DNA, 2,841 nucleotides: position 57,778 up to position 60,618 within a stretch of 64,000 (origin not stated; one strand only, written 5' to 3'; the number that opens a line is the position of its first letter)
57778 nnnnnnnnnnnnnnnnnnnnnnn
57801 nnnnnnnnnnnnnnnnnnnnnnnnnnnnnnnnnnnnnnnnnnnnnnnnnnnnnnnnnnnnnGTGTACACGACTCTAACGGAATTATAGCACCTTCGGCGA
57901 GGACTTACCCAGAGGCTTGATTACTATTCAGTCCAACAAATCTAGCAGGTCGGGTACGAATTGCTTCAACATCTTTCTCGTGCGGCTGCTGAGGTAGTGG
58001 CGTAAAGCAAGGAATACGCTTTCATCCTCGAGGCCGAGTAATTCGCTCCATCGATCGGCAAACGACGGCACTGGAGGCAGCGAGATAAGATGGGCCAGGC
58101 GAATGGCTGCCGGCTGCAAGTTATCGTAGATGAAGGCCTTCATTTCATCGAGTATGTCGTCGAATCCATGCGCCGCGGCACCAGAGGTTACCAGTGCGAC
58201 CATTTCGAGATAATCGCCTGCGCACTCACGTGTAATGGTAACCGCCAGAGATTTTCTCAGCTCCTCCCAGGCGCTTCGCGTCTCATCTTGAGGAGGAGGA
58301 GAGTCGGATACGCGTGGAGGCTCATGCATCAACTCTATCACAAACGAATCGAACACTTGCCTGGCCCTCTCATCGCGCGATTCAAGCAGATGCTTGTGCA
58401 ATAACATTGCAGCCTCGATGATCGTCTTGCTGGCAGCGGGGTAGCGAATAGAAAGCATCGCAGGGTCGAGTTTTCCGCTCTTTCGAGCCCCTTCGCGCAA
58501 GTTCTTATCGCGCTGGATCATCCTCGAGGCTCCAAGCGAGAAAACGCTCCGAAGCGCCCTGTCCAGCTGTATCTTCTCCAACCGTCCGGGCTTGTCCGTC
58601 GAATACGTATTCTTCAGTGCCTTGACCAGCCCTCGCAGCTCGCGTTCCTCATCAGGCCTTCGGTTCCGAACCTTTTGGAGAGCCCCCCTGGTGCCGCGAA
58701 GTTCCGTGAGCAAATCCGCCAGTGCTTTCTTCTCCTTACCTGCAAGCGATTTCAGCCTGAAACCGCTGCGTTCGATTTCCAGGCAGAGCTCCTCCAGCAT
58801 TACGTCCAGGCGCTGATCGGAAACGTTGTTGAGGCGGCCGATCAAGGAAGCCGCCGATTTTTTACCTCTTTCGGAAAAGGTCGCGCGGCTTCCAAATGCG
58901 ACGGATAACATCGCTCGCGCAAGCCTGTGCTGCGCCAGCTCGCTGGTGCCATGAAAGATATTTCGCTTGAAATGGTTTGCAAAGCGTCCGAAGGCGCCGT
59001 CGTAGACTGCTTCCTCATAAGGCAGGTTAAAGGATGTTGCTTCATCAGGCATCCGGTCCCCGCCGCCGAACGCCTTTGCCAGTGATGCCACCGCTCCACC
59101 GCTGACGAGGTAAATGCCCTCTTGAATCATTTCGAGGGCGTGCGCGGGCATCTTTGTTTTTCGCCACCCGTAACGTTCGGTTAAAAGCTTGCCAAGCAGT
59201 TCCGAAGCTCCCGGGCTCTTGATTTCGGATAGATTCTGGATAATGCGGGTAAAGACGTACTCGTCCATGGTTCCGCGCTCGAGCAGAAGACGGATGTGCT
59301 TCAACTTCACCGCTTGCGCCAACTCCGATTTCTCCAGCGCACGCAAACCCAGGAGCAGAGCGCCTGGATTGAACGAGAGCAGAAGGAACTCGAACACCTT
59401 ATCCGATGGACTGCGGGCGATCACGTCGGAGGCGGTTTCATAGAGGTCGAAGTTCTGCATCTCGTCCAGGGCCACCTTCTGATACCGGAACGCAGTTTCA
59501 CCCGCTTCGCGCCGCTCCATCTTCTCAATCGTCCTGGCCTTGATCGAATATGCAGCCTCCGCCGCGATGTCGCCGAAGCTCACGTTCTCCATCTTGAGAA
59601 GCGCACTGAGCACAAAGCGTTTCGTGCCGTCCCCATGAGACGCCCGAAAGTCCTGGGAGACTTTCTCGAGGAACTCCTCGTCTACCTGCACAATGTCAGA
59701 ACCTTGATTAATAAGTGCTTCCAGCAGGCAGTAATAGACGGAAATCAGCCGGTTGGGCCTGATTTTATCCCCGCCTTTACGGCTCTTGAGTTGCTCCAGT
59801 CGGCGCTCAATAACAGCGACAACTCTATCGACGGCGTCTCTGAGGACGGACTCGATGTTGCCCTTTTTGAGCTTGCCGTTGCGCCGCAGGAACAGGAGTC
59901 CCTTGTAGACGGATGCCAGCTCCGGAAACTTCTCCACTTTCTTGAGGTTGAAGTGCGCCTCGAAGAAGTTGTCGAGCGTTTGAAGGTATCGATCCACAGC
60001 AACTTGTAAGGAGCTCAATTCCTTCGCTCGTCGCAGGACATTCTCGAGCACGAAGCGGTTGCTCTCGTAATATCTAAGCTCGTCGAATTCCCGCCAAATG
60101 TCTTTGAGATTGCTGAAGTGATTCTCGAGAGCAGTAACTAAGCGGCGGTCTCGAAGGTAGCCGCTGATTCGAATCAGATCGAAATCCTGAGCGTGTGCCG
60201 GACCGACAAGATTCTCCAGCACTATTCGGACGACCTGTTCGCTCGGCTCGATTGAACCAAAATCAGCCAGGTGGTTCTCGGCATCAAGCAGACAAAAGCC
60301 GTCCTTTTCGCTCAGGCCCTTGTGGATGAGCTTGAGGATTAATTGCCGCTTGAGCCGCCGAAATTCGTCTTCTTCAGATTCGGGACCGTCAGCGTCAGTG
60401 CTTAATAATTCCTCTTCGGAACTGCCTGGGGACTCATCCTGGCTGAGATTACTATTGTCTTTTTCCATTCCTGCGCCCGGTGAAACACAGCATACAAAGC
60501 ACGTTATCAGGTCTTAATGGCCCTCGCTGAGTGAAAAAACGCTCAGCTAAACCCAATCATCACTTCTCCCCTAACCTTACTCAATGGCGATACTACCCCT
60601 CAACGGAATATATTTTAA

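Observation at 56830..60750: Operon of an 846-aa unknown all-alpha protein and a DRG-like TGS GTPase, behind a perfect palindromic operator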

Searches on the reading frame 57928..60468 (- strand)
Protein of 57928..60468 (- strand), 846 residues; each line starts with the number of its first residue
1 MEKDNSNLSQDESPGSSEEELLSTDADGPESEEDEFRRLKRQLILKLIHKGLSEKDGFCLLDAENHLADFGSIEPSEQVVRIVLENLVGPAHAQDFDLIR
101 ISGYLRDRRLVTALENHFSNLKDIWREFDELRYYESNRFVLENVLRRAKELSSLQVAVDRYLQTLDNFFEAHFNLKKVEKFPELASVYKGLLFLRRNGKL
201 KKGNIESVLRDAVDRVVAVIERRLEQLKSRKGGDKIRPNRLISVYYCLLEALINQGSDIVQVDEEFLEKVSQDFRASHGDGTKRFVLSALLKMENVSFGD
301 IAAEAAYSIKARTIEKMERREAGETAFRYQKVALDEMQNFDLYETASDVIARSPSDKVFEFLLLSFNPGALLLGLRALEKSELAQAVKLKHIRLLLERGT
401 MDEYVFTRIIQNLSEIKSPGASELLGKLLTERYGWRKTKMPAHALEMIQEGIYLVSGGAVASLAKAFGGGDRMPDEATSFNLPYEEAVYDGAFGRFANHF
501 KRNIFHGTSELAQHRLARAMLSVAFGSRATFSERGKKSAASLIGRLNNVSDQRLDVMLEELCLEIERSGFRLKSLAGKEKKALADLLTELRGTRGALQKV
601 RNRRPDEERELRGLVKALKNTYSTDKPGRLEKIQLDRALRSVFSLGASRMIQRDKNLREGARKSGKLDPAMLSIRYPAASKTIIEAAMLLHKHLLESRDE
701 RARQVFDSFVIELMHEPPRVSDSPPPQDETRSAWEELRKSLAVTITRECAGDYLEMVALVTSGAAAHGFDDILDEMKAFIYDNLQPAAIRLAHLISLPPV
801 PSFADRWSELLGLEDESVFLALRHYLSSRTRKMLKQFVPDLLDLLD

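Call 3: search_protein_families(library=pfam, proteins=[window:57928-60468:-], max_evalue=0.01)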
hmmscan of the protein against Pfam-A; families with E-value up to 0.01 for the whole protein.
window:57928-60468:- (846 aa): 0 families

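Call 4: search_protein_families(library=ncbifam, proteins=[window:57928-60468:-], max_evalue=0.01)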
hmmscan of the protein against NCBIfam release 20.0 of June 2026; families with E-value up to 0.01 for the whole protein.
window:57928-60468:- (846 aa): 0 families

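Call 5: find_homologous_proteins(query=window:57928-60468:-, max_evalue=0.001)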
Query window:57928-60468:- (846 aa): 16 proteins with E <= 0.001 among 8000 candidates.
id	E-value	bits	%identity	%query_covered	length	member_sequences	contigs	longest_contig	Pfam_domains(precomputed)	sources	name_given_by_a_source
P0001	0.0e+0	1834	99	100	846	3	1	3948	-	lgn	-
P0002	0.0e+0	1413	77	100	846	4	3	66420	-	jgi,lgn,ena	-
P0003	0.0e+0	1248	68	100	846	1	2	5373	-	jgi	jgi:hypothetical protein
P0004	0.0e+0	1212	65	100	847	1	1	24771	-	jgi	jgi:hypothetical protein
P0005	5.2e-271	920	54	96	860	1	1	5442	-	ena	-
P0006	1.5e-266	905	53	99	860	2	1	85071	-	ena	-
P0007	1.3e-224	766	46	96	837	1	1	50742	-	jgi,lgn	jgi:uncharacterized protein YoaH (UPF0181 family)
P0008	2.1e-221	756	46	95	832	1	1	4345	-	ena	-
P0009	5.8e-220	751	45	95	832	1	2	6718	-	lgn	-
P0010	3.7e-188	646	43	97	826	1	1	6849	-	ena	-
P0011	2.5e-185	636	41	94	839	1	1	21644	-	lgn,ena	-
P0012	1.8e-175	604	39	96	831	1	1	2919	-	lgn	-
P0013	3.2e-171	590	43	92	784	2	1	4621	-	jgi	-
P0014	3.0e-169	583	39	95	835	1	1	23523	-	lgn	-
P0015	1.9e-154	534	38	96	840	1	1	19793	-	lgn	-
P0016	1.8e-146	508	35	95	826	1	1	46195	-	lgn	-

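Call 7: find_encoding_contigs(protein=P0016, flank=8000, max_places=2)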
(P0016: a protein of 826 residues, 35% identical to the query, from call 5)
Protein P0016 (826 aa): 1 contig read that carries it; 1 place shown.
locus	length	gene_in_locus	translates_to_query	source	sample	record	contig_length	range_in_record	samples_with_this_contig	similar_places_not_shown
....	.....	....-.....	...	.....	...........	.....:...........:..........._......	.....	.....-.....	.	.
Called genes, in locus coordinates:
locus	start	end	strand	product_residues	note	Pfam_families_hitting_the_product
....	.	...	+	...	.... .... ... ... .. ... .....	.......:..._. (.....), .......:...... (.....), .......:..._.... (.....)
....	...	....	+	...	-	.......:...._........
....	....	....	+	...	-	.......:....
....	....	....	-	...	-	-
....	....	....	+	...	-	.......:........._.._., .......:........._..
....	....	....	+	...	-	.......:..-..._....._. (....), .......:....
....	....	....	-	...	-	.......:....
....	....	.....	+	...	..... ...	-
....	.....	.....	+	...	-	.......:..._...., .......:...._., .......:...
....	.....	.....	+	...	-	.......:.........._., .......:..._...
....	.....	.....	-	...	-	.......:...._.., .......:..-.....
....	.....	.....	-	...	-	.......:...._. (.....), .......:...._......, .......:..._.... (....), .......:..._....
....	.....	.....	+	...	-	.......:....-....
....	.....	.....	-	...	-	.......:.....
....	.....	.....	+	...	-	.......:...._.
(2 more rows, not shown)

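Call 8: find_encoding_contigs(protein=P0007, flank=8000, max_places=2)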
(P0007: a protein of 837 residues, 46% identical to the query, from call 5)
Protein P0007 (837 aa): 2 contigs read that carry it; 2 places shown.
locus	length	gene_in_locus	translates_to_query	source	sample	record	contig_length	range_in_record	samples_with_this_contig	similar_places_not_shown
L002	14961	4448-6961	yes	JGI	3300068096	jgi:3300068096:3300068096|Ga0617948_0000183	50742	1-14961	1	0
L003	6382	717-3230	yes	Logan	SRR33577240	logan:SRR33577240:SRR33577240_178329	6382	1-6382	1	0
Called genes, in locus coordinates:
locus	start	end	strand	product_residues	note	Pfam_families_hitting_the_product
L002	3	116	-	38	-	?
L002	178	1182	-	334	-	PF12679:ABC2_membrane_2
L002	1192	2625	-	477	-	PF12679:ABC2_membrane_2, PF10920:DUF2705, PF12698:ABC2_membrane_3, PF12730:ABC2_membrane_4 (weak)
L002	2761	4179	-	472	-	PF01139:RtcB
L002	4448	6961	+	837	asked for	-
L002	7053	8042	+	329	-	PF01926:MMR_HSR1, PF02421:FeoB_N, PF02824:TGS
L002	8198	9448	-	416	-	PF01321:Creatinase_N, PF00557:Peptidase_M24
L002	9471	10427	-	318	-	PF08240:ADH_N, PF16912:Glu_dehyd_C, PF00107:ADH_zinc_N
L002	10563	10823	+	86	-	PF08570:DUF1761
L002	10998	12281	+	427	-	PF12679:ABC2_membrane_2, PF12698:ABC2_membrane_3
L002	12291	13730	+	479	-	PF12679:ABC2_membrane_2, PF10920:DUF2705 (weak), PF12698:ABC2_membrane_3, PF12730:ABC2_membrane_4 (weak)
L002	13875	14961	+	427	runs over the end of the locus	PF12679:ABC2_membrane_2, PF12730:ABC2_membrane_4, PF12698:ABC2_membrane_3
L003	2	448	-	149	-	?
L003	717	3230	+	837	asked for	-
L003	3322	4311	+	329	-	PF01926:MMR_HSR1, PF02421:FeoB_N, PF02824:TGS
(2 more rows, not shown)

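Call 9: find_encoding_contigs(protein=P0006, flank=8000, max_places=2)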
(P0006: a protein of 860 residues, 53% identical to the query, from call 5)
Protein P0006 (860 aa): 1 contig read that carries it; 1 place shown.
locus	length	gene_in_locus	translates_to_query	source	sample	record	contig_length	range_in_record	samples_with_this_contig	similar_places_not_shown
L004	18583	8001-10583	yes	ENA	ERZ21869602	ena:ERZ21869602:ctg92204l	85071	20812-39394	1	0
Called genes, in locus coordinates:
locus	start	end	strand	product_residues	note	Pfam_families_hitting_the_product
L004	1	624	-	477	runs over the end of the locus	PF12679:ABC2_membrane_2, PF10920:DUF2705, PF12698:ABC2_membrane_3, PF12730:ABC2_membrane_4 (weak)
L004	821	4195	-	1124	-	PF14252:DUF4347, PF14312:FG-GAP_2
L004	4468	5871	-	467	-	PF01139:RtcB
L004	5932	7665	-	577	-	PF13385:Laminin_G_3 (weak), PF01522:Polysacc_deac_1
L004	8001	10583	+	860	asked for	-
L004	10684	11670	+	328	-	PF01926:MMR_HSR1, PF02421:FeoB_N, PF02824:TGS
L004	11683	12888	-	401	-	PF07992:Pyr_redox_2, PF13738:Pyr_redox_3 (weak), PF00070:Pyr_redox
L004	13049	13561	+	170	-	PF19620:DUF6125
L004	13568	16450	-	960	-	PF14312:FG-GAP_2, PF21506:Knl-2-like_dom (faint), PF14312:FG-GAP_2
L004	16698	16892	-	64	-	PF04070:DUF378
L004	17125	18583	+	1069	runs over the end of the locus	PF04916:Phospholip_B (weak)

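Call 11: find_related_loci(query=A1, collection=genome_contigs, flank=6000)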
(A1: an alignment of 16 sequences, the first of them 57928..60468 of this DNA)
Query A1 (846 aa) in genome_contigs; peptide patterns used: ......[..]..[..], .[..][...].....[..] (x = any residue, [..] = any of these).
52 stretches matched a pattern; 2 encode a relative of the query (tblastn E <= 1e-3); 2 distinct loci.
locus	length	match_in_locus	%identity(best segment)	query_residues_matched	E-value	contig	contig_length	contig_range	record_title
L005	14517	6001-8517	77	1-839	0e+0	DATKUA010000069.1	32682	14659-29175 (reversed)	MAG TPA_asm: Acidobacteriota bacterium isolate SMAG_U14095 k141_1944748, whole genome shotgun sequence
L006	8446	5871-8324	43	28-845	4e-180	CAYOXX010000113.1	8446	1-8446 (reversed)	MAG TPA_asm: uncultured Acidobacteriota bacterium isolate SRP068000_co2_196 genome assembly, contig: NODE_10494_length_8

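Call 31: search_protein_representatives(alignment_id=A1)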
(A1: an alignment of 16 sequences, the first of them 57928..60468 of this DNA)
Query: 16 sequences, 834 profile positions. Proteins with E-value up to 0.001 (for the whole library): 9; up to 1e-10: 9; up to 1e-30: 9. The best 9 are listed.
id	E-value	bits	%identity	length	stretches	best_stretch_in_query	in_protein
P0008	0.0e+00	1272.9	-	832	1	15-833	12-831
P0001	0.0e+00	1266.7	-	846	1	14-834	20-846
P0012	0.0e+00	1204.1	-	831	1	7-834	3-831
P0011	0.0e+00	1168.1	-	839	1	3-834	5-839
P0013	0.0e+00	1140.6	-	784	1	56-833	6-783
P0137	4.7e-279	944.8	-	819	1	21-833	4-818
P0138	1.2e-59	219.0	-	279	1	556-834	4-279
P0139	2.7e-52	194.7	-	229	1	620-833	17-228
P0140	4.3e-31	124.6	-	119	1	717-833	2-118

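Call 36: search_protein_families(library=padloc, proteins=[window:57928-60468:-], max_evalue=0.1)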
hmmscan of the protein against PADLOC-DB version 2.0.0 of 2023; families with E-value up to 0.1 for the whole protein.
window:57928-60468:- (846 aa): 0 families

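Call 49: search_solved_structures(query=A1, max_evalue=10, show_alignments=2)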
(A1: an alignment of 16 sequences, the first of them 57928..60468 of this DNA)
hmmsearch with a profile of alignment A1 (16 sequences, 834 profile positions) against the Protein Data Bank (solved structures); distinct sequences matched with E-value up to 10: 1.
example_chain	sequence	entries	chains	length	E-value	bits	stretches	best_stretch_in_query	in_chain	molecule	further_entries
3hrs_A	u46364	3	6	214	0.49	11.9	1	375-425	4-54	Metalloregulator ScaR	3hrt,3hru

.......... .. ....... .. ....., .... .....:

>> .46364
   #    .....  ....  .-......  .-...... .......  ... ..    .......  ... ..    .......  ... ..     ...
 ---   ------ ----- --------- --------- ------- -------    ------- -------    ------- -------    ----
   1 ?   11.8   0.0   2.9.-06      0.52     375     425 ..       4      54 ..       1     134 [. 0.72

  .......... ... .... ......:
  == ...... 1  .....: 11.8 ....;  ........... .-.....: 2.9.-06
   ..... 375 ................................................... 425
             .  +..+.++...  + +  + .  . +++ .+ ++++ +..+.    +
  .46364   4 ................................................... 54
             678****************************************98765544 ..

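Call 50: search_protein_families(library=pfam, alignment_id=A1, max_evalue=1)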
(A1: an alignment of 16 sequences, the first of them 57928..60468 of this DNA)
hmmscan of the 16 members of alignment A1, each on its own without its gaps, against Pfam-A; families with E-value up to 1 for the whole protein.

A. member 1, window:57928-60468:- (846 aa): 2 families
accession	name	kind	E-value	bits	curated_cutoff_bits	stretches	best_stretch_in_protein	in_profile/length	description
PF10363.15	RTP1_C1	-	0.17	12.4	25.9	0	400-435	51-85/112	Required for nuclear transport of RNA pol II C-terminus 1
PF12859.13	ANAPC1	-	0.19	10.5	25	1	497-578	396-478/756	Anaphase-promoting complex subunit 1 WD40 beta-propeller domain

B. families by the number of members that match (of 16 scanned): 22 families
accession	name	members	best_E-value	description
PF10363.15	RTP1_C1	3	0.0036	Required for nuclear transport of RNA pol II C-terminus 1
PF13801.11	Metal_resist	2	0.19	Heavy-metal resistance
PF14559.12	TPR_19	1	0.0041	Tetratricopeptide repeat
PF13428.12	TPR_14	1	0.0065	Tetratricopeptide repeat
PF14817.11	HAUS5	1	0.011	HAUS augmin-like complex subunit 5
PF12887.12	SICA_alpha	1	0.02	SICA extracellular alpha domain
PF23431.1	BROMI_N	1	0.022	Broad-minded protein N-terminal domain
PF04837.17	MbeB_N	1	0.023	MbeB-like, N-term conserved region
PF22525.1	H2TH_5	1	0.035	S13-like H2TH domain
PF05192.23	MutS_III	1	0.037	MutS domain III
PF03172.18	HSR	1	0.057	HSR domain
PF04836.17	IFRD_C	1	0.065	Interferon-related protein conserved region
PF18951.5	DUF5695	1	0.069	Family of unknown function (DUF5695)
PF18301.6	preATP-grasp_3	1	0.083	pre ATP-grasp 3 domain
PF20725.2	DUF6832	1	0.087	Domain of unknown function (DUF6832)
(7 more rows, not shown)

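Call 55: predict_structure(alignment_id=A1)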
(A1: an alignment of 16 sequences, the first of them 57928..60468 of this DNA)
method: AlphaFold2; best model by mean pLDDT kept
length: 846 residues; sequences in the alignment: 16
mean_pLDDT: 85.8   pTM: 0.82
mean pLDDT of the five models: 85.8, 84.3, 83.5, 83.2, 82.0
residues with pLDDT >= 90: 474; 70-90: 280; 50-70: 61; < 50: 31
segments of 3 or more residues with pLDDT < 50: 1-29
pLDDT, mean of each block of 10 residues (from residue 1): 31 29 36 81 93 88 88 90 85 80 91 89 77 80 72 55 63 63 72 75 77 85 78 66 88 87 85 84 89 87 90 94 86 92 96 92 87 96 93 91 94 93 93 84 92 90 88 58 84 92 93 94 87 93 94 94 92 91 95 96 94 95 83 94 96 95 91 95 95 91 96 88 89 95 89 94 95 96 94 94 92 95 92 88 88
secondary structure, 60 per line:
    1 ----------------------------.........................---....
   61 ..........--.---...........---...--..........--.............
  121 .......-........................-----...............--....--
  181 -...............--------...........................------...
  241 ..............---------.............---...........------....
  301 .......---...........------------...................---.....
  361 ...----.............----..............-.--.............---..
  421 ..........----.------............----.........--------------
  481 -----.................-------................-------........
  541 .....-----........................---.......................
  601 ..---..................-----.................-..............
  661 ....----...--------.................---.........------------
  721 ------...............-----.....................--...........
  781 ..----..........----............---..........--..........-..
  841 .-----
elements in order (helices of 4 or more, strands of 3 or more residues): H29-53 H57-70 H77-87 H96-104 H108-127 H129-152 H158-172 H175-178 H182-196 H205-231 H238-254 H264-276 H280-290 H297-307 H311-321 H334-352 H356-363 H368-380 H385-398 H403-415 H419-430 H442-453 H458-466 H486-502 H510-525 H533-545 H551-574 H578-602 H606-623 H629-645 H647-664 H680-696 H700-708 H727-741 H747-767 H770-782 H787-796 H801-812 H816-825 H828-837
